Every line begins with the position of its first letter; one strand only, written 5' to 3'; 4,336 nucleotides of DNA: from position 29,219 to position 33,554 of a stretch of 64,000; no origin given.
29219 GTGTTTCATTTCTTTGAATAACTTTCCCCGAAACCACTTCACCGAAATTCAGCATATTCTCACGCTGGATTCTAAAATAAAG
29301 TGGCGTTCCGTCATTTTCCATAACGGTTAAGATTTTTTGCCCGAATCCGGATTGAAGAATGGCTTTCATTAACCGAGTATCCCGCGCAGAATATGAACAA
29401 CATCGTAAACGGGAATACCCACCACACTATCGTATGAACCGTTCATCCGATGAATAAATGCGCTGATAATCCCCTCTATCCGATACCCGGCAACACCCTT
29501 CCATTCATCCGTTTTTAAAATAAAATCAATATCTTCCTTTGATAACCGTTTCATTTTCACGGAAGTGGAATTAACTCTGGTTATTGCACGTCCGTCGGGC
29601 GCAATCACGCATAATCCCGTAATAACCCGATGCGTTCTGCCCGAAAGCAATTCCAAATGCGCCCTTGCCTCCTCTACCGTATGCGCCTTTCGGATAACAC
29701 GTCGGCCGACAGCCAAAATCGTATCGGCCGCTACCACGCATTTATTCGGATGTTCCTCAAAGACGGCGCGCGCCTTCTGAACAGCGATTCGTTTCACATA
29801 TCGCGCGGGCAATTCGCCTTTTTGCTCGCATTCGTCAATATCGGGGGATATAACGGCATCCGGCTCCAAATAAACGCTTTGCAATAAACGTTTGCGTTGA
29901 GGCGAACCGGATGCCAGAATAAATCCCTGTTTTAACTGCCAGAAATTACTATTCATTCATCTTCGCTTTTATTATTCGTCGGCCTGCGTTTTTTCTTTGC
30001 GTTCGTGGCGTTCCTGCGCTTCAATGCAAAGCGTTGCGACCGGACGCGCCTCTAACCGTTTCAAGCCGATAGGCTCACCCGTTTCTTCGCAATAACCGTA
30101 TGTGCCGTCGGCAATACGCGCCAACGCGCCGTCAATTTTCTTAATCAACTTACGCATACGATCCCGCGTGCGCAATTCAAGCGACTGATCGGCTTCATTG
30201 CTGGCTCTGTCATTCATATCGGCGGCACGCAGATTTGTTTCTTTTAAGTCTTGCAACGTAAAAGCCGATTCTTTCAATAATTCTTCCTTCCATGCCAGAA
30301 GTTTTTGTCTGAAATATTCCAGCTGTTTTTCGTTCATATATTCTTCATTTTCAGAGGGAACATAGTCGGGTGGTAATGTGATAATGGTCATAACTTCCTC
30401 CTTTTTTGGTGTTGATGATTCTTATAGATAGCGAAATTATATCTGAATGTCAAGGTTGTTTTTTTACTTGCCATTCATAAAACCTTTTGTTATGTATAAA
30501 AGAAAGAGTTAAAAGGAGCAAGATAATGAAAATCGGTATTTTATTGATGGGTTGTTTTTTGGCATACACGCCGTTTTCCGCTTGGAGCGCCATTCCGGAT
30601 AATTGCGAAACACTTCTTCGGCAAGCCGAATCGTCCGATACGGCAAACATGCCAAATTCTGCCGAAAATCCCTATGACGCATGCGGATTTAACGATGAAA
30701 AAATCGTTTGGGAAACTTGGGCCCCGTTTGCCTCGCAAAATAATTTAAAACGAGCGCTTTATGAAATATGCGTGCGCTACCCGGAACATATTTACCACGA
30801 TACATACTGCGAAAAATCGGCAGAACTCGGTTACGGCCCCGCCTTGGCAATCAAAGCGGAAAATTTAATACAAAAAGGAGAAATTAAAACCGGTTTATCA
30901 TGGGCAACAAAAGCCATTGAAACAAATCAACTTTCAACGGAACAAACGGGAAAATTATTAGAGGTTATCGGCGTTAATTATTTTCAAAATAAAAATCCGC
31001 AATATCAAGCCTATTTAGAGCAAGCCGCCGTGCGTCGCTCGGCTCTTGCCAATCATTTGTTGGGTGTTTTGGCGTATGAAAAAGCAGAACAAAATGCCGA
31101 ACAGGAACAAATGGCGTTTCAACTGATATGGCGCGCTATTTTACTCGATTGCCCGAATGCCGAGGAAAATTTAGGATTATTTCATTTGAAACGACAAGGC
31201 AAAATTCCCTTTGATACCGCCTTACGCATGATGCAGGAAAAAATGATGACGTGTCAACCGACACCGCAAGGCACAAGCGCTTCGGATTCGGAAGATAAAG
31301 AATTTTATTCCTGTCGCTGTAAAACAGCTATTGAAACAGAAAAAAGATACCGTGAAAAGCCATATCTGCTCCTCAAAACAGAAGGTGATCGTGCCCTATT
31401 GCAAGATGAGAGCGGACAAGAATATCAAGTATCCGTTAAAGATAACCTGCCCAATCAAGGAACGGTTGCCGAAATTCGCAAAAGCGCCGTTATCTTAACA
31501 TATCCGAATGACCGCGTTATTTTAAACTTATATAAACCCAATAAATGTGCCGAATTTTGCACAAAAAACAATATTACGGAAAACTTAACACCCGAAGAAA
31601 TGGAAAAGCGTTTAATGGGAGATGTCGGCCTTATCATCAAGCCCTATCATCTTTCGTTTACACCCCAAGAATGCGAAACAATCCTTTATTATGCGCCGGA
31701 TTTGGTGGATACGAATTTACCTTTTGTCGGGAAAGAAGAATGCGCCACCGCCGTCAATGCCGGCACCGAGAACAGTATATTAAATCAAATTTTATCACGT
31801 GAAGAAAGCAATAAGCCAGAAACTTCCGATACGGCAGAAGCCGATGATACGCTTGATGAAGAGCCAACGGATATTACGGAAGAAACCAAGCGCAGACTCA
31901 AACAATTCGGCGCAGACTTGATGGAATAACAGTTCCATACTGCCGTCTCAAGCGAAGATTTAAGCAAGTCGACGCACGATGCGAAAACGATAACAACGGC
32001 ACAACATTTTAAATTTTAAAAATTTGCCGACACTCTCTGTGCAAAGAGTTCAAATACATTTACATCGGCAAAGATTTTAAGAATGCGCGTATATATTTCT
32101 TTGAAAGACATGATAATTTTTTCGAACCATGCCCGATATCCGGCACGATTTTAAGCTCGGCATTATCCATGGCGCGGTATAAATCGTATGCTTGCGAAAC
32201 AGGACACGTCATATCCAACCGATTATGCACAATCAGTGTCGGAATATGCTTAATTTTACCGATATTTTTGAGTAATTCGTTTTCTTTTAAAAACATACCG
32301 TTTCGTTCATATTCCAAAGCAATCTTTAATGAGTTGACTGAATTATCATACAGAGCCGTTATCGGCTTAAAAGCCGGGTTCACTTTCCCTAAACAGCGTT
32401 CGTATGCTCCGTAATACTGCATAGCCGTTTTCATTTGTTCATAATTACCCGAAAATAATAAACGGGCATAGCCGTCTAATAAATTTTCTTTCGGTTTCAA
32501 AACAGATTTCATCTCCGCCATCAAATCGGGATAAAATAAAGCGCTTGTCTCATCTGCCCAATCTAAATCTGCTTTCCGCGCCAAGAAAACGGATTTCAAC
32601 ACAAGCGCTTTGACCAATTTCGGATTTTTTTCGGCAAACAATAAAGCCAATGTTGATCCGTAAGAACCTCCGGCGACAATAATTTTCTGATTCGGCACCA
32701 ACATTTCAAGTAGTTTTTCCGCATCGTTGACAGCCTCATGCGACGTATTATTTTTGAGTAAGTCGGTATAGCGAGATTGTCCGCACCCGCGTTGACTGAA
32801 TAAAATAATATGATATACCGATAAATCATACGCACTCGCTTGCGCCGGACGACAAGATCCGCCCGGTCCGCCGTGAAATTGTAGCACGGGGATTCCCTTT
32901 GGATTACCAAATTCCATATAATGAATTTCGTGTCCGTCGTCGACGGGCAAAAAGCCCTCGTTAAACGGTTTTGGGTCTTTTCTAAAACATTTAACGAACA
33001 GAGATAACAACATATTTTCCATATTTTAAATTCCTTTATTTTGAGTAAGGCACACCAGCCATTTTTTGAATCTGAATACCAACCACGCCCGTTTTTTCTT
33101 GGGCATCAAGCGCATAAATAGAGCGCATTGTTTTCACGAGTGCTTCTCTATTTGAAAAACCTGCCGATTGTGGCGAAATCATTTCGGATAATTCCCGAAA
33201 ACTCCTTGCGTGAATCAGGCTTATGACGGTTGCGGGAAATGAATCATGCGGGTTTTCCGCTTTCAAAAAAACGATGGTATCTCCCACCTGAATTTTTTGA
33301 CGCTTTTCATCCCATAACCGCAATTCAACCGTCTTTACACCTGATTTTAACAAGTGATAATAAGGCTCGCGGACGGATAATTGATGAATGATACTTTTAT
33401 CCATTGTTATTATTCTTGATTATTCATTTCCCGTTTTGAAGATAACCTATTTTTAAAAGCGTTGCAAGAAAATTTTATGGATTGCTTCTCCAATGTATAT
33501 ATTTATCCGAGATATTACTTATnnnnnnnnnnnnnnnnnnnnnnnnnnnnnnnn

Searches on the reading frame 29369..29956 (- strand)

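Call 42: search_protein_families(library=pfam, proteins=[window:29369-29956:-], max_evalue=0.001)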
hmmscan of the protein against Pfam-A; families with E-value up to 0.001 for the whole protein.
window:29369-29956:- (195 aa): 1 family
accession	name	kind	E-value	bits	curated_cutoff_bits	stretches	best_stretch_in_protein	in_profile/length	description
PF02545.19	Maf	-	4.1e-48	164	27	1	12-191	2-185/187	Maf-like protein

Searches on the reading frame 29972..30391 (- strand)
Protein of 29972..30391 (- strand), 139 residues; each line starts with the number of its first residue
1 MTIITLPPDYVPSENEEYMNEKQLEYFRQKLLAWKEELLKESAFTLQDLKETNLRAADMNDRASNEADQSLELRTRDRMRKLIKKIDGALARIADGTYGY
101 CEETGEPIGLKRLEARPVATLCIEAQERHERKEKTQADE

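Call 42: search_protein_families(library=pfam, proteins=[window:29972-30391:-], max_evalue=0.001)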
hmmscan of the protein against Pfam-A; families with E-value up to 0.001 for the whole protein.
window:29972-30391:- (139 aa): 2 families
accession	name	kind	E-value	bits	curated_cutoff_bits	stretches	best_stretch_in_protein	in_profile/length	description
PF21157.2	DksA_N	-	6.4e-28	97.3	27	1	23-93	1-71/71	DnaK suppressor protein DksA, N-terminal domain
PF01258.23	zf-dskA_traR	-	1.6e-14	54.1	24.9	1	96-131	1-36/36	Prokaryotic dksA/traR C4-type zinc finger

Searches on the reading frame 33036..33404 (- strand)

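Call 42: search_protein_families(library=pfam, proteins=[window:33036-33404:-], max_evalue=0.001)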
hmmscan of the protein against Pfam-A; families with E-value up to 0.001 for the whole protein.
window:33036-33404:- (122 aa): 3 families
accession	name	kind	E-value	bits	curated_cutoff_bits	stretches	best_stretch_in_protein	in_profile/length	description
PF04266.20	ASCH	-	2e-10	41.7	21.2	1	9-114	1-101/103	ASCH domain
PF00388.25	PI-PLC-X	-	0.0002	21.5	23.1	1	10-43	27-60/144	Phosphatidylinositol-specific phospholipase C, X domain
PF12961.13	DUF3850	-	0.00059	20.4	22.9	1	6-56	1-48/77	Domain of unknown function (DUF3850)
